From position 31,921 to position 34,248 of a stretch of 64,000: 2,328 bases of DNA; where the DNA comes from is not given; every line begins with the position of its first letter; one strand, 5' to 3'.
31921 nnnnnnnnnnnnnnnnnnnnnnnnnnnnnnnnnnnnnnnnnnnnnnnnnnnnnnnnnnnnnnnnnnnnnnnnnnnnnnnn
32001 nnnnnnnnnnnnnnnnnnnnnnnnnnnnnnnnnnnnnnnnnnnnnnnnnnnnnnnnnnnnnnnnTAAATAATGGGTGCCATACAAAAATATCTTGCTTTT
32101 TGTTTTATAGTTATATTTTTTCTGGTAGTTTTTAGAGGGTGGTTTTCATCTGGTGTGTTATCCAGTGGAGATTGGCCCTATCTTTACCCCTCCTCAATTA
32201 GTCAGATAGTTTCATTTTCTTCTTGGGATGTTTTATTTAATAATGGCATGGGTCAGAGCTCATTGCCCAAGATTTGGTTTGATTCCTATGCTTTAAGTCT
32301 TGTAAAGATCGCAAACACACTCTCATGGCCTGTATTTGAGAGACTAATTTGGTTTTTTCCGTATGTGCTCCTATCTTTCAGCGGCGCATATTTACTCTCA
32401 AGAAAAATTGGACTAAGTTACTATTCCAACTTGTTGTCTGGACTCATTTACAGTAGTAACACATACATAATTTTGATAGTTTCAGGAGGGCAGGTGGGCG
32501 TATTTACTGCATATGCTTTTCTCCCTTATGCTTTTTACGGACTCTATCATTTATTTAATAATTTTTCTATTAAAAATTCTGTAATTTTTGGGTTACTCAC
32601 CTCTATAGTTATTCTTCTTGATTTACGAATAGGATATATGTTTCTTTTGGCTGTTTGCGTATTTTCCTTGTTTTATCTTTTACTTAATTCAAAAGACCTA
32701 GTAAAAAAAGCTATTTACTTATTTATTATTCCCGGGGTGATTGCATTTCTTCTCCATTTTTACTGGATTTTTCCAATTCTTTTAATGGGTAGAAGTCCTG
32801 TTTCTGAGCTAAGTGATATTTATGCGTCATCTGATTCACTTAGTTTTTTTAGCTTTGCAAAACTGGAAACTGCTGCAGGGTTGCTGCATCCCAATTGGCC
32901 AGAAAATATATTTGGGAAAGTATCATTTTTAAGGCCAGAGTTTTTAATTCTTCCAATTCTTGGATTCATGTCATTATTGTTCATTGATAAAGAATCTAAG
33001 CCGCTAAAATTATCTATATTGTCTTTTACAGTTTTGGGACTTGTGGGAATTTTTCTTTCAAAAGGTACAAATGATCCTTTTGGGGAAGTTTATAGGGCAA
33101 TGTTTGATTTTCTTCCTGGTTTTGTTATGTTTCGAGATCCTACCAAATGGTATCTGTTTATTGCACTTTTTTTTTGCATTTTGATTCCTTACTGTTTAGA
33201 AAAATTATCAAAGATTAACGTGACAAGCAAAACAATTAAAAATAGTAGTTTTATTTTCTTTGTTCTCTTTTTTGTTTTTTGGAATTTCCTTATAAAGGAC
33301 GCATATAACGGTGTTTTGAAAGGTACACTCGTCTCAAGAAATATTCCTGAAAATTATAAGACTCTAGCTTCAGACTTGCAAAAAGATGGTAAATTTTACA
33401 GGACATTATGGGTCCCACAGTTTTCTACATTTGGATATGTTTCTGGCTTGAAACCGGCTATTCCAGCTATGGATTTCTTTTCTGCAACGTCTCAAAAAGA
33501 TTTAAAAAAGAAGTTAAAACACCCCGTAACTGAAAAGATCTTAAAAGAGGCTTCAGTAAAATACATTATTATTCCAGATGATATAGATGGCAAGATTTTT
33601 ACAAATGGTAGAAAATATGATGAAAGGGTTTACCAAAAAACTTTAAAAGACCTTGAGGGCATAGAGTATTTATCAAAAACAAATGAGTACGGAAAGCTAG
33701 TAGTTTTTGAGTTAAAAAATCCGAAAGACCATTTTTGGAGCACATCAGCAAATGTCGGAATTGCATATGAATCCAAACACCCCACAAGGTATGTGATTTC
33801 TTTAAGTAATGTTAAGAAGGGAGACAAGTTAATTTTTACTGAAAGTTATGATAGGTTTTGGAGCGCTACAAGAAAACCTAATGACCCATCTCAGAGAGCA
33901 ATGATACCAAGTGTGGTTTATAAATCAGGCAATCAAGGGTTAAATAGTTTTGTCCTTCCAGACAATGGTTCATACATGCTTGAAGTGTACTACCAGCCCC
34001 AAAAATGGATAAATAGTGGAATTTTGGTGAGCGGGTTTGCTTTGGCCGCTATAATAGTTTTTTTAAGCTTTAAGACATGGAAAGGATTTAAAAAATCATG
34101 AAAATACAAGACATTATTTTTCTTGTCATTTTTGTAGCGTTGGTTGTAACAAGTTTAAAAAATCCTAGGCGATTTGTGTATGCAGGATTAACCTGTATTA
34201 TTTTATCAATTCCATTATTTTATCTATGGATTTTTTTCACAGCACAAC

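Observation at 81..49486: A ~49-kb co-directional glycan-assembly super-locus of about 46 genes with no precedent-style operon boundaries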

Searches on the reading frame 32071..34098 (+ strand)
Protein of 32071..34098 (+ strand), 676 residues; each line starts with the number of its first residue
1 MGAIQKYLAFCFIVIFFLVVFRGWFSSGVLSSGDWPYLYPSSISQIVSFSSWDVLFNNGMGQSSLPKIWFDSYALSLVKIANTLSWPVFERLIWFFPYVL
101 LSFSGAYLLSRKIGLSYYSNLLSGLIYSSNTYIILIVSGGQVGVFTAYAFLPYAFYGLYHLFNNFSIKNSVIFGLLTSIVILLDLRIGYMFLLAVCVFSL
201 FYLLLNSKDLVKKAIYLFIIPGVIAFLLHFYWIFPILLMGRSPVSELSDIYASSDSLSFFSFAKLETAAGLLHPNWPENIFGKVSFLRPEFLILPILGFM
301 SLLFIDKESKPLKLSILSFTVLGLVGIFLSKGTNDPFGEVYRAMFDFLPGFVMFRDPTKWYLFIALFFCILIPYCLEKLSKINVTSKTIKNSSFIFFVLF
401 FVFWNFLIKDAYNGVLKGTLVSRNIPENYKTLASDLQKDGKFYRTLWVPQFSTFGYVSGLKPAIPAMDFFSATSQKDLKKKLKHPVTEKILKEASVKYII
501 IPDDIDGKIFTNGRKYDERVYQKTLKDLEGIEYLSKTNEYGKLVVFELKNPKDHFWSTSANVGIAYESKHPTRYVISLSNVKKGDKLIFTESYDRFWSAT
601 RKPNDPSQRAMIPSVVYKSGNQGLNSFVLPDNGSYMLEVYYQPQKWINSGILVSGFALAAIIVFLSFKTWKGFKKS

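Call 7: search_protein_families(library=pfam, proteins=[window:32071-34098:+], max_evalue=0.01)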
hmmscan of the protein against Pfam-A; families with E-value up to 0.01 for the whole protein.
window:32071-34098:+ (676 aa): 1 family
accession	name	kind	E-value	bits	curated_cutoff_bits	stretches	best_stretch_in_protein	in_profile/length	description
PF11847.13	GT-C_AftD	-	0.00042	18.8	26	1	86-450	72-435/661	Alpha-(1->3)-arabinofuranosyltransferase, N-terminal GT-C domain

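Call 21: search_protein_families(library=ncbifam, proteins=[window:32071-34098:+], max_evalue=0.1)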
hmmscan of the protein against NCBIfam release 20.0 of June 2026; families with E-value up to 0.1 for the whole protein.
window:32071-34098:+ (676 aa): 1 family
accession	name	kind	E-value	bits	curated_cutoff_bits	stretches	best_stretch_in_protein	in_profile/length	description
NF053599.1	transp_MmpA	equivalog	0.0064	15.1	210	1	316-381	276-342/543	MmpA family trehalose lipid delivery protein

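Call 44: search_solved_structures(query=window:32071-34098:+, max_evalue=1)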
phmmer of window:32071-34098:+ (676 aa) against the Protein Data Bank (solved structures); distinct sequences matched with E-value up to 1: 0.

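Call 82: search_protein_families(library=pfam, proteins=[window:32071-34098:+], max_evalue=10)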
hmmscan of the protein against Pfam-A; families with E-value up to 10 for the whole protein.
window:32071-34098:+ (676 aa): 2 families
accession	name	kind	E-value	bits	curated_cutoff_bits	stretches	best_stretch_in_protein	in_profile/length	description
PF11847.13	GT-C_AftD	-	0.00042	18.8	26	1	86-450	72-435/661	Alpha-(1->3)-arabinofuranosyltransferase, N-terminal GT-C domain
PF10131.15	PTPS_related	-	0.036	13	26.4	1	92-241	28-173/621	6-pyruvoyl-tetrahydropterin synthase related domain; membrane protein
